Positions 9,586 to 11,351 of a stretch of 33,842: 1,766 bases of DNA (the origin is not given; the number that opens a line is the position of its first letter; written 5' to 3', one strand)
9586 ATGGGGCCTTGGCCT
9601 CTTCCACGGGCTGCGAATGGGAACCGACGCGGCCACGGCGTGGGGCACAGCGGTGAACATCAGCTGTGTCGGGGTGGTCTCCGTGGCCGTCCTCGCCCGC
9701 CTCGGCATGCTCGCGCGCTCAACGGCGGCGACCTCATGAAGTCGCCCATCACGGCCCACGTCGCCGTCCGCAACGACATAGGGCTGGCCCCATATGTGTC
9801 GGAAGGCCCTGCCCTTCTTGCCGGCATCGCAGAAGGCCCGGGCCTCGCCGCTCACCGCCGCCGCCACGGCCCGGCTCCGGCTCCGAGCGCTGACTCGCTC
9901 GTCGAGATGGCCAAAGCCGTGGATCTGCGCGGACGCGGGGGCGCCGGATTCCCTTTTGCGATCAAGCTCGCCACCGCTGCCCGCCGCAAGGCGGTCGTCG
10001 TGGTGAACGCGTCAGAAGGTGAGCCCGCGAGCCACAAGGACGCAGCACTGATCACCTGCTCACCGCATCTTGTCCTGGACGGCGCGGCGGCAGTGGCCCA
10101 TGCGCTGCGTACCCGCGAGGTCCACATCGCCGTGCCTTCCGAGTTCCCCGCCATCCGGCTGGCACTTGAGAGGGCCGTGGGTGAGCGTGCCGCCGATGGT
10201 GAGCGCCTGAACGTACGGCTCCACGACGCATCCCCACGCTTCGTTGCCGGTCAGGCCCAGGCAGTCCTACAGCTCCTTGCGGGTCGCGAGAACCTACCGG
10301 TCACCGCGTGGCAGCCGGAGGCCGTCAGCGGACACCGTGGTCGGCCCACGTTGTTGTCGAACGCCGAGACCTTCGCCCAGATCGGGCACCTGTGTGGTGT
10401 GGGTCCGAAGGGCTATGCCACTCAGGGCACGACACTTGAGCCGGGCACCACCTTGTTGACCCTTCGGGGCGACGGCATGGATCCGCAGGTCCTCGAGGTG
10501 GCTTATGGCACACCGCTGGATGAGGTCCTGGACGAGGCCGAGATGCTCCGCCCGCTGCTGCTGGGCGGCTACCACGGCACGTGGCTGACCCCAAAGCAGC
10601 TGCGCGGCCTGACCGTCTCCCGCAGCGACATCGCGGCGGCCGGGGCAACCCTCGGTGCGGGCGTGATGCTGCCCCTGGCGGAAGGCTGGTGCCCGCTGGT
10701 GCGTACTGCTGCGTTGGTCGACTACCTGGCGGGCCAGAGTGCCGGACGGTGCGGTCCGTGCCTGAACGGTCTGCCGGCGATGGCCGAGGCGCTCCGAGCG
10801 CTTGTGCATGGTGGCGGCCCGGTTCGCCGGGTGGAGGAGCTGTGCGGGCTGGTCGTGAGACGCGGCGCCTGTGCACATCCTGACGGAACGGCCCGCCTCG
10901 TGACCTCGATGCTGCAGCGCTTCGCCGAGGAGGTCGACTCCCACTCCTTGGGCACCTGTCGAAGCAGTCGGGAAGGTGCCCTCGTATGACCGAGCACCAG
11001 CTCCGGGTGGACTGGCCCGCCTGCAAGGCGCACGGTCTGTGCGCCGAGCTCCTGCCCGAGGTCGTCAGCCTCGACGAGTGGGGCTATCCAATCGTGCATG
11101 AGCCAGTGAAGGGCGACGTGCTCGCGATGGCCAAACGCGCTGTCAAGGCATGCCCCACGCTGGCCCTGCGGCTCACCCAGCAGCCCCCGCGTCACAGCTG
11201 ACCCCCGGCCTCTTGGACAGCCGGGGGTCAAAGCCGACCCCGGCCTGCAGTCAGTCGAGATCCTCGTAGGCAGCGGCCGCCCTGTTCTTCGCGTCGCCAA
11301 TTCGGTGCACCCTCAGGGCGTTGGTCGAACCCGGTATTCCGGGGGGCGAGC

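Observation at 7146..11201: Candidate split NOX-like transmembrane electron-transfer module: two two-haem membrane subunits, ApbE, a NuoF-like flavoprotein and a ferredoxin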

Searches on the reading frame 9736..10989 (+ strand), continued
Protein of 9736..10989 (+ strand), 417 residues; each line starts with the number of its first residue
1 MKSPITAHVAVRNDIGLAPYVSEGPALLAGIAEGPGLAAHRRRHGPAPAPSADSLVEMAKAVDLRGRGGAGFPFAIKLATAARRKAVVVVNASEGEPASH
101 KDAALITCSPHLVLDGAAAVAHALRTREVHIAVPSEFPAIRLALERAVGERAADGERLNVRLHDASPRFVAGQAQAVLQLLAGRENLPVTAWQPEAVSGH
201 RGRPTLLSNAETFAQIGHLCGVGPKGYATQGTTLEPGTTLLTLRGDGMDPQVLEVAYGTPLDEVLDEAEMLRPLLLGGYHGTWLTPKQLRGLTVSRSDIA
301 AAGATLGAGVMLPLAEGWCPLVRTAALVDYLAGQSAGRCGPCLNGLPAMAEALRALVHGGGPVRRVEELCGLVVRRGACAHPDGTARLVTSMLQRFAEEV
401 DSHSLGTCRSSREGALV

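Call 28: search_solved_structures(query=A1, max_evalue=0.00001, show_alignments=2)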
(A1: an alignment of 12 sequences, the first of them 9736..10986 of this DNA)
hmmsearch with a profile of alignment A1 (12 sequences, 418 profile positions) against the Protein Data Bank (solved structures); distinct sequences matched with E-value up to 0.00001: 62 (the best 60 are shown).
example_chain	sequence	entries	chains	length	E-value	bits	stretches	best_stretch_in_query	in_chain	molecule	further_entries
9mqx_B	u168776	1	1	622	2e-43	151.6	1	53-413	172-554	NADH:ubiquinone oxidoreductase, NADH-binding (51 kD) subunit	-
7p5h_B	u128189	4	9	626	4.7e-42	147.1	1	53-415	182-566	Fe-hydrogenase, subunit beta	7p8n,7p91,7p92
8oh5_B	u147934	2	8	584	2.9e-41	144.5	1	53-407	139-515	NAD-reducing hydrogenase subunit HoxF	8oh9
7t2r_B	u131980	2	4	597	1.1e-39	139.3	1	54-406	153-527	NiFe hydrogenase subunit B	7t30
9n5u_B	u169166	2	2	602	1.8e-39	138.6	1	52-411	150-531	NfnB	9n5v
9bov_B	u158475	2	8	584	2e-39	138.4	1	53-407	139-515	NADH dehydrogenase (Quinone)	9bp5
7p64_F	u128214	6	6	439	2.8e-39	138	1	52-403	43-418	NADH-quinone oxidoreductase subunit F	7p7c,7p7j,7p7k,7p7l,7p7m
7p61_F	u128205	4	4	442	2.8e-39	137.9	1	52-403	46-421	NADH-quinone oxidoreductase subunit F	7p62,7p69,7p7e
7awt_F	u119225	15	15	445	2.9e-39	137.9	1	52-403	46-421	NADH-quinone oxidoreductase subunit F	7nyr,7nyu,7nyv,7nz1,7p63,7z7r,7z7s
9q8i_F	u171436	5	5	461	3.2e-39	137.7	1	52-403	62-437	NADH-quinone oxidoreductase subunit F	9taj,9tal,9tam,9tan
8a6t_B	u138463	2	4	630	3.7e-38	134.3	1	57-411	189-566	Electron bifurcating hydrogenase subunit HydB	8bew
8qby_F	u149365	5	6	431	7.6e-38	133.2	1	41-407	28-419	NADH-quinone oxidoreductase subunit F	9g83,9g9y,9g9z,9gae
8e9g_F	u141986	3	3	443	7.5e-37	129.9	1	52-409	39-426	NADH-quinone oxidoreductase subunit F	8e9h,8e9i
7q4w_B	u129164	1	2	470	5.2e-35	123.9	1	56-410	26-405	Iron hydrogenase HydB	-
7q4v_B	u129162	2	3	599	1.2e-34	122.7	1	56-410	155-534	Iron hydrogenase HydB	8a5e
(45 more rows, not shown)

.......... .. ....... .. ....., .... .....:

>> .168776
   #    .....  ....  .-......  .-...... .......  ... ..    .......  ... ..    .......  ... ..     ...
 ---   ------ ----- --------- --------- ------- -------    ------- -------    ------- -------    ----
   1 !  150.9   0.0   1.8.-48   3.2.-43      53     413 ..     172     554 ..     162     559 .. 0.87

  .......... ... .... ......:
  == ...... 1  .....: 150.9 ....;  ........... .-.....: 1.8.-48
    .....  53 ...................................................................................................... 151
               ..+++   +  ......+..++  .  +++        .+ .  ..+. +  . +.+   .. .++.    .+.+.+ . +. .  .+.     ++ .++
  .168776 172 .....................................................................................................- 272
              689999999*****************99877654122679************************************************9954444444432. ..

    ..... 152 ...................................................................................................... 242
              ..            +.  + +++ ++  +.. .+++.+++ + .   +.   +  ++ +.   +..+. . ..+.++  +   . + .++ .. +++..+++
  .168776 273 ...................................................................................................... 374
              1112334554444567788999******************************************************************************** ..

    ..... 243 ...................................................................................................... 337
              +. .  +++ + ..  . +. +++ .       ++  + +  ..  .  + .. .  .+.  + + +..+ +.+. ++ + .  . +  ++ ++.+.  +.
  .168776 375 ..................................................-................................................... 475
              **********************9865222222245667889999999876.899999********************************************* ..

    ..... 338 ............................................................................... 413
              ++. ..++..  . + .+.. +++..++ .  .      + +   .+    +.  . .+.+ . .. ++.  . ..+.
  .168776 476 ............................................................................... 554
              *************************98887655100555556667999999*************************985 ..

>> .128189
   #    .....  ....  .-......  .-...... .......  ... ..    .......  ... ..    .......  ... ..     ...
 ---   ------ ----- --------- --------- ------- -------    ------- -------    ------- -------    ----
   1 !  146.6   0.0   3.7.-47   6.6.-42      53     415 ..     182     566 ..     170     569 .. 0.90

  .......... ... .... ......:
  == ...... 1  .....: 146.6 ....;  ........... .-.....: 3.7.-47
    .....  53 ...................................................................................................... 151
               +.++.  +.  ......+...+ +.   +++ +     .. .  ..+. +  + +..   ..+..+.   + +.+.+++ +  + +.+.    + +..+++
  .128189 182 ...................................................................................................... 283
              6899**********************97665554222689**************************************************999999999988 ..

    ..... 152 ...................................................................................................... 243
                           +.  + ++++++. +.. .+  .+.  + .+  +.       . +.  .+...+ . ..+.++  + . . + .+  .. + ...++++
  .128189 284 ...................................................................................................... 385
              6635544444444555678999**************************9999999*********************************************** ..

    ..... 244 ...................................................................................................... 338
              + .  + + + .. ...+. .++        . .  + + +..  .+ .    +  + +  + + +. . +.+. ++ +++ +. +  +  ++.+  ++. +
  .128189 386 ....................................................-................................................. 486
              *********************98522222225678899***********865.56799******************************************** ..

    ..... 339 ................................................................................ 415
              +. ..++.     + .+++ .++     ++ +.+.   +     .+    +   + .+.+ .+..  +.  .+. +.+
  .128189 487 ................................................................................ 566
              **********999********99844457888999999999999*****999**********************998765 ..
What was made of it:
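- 9736..10989 (+): NuoF-like flavoprotein with an FMN/NADH-site module. The Fe-S motif is altered: the first canonical Cys is Ala. PDB profile hits to NuoF, HoxF and HydB at 1e-39 to 2e-43 (call 28).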

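Call 49: search_protein_families(library=pfam, proteins=[L081:3128-3658:-, L082:5123-5746:-, L082:2282-2854:-], max_evalue=0.05)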
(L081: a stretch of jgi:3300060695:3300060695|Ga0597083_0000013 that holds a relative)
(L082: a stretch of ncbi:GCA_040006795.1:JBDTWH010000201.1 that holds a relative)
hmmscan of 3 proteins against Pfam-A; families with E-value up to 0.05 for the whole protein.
L081:3128-3658:- (176 aa): 0 families

L082:5123-5746:- (207 aa): 0 families

L082:2282-2854:- (190 aa): 0 families

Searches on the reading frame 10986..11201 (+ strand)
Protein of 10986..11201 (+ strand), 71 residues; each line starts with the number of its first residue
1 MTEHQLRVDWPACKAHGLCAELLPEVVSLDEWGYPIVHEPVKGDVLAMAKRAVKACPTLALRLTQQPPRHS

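Call 3: search_protein_families(library=pfam, proteins=[window:10986-11201:+], max_evalue=0.01)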
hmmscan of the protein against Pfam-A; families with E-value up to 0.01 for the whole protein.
window:10986-11201:+ (71 aa): 2 families
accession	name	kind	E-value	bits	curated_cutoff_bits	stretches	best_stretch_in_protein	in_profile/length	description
PF13459.11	Fer4_15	-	1.6e-11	45.2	22.4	1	7-62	2-65/66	4Fe-4S single cluster domain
PF13370.11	Fer4_13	-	4.7e-05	24.4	24.5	1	8-61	1-56/58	4Fe-4S single cluster domain of Ferredoxin I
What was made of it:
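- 10986..11201 (+): Single-cluster ferredoxin with the motif C-x2-H-x2-C...C-P, which carries three Cys ligands. PF13459 at 45.2 bits (call 3).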

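Call 5: search_protein_families(library=ncbifam, proteins=[window:10986-11201:+], max_evalue=0.01)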
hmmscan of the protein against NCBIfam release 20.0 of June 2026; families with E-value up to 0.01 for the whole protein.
window:10986-11201:+ (71 aa): 0 families

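Call 58: search_solved_structures(query=window:10986-11198:+, max_evalue=0.01, show_alignments=3)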
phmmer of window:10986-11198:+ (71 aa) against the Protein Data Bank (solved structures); distinct sequences matched with E-value up to 0.01: 7.
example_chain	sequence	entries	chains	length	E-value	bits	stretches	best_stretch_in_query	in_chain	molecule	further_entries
1rof_A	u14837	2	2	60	0.00013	25.3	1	5-63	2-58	FERREDOXIN | FERREDOXIN(A)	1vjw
4id8_A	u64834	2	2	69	0.00037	23.9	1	6-65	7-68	Putative ferredoxin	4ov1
1siz_A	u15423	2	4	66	0.00067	23.1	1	6-63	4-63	Ferredoxin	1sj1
8amq_A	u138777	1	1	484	0.00078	22.9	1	3-65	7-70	Probable ferredoxin,Putative cytochrome P450 143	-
8amp_A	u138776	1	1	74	0.0011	22.4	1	5-69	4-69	Possible ferredoxin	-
2z8q_A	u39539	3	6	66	0.0014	22.1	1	6-63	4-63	Ferredoxin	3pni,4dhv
6mcw_A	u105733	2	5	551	0.0059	20.1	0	6-66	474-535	Cytochrome P450 51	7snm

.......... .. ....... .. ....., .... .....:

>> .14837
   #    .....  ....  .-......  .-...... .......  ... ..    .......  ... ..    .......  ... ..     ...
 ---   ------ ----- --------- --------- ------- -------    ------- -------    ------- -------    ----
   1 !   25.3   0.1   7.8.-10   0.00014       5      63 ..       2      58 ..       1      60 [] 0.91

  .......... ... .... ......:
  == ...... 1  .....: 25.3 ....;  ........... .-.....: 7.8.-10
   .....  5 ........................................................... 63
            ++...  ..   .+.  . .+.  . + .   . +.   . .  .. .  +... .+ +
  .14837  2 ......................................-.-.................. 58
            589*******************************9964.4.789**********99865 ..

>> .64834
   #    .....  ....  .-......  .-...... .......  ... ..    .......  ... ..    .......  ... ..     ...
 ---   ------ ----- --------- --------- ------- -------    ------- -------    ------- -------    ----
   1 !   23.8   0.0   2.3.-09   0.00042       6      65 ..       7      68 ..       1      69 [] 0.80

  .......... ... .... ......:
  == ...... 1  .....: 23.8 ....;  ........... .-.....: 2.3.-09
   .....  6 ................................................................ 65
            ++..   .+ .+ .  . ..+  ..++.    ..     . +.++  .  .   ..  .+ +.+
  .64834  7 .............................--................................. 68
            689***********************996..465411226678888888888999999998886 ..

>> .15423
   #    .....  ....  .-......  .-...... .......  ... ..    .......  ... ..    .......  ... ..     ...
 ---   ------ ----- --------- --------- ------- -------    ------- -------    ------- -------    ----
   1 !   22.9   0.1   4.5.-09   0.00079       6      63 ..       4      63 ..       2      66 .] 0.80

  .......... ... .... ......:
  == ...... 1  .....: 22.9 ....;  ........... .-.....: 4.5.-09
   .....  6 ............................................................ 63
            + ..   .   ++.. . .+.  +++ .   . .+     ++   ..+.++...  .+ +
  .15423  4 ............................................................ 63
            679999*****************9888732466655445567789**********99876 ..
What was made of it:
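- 10986..11201 (+): PDB hits to single-cluster ferredoxins, including the R. palustris CxxHxxC protein and M. tuberculosis ferredoxins (call 58).
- Fdx matches Fer4_15 and solved single-cluster ferredoxins (calls 3, 58). Fer4_15 ferredoxins with CxxHxxC motifs are common P450 partners in Actinomycetota; the PDB hits 8amq and 6mcw are such cases (call 58).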
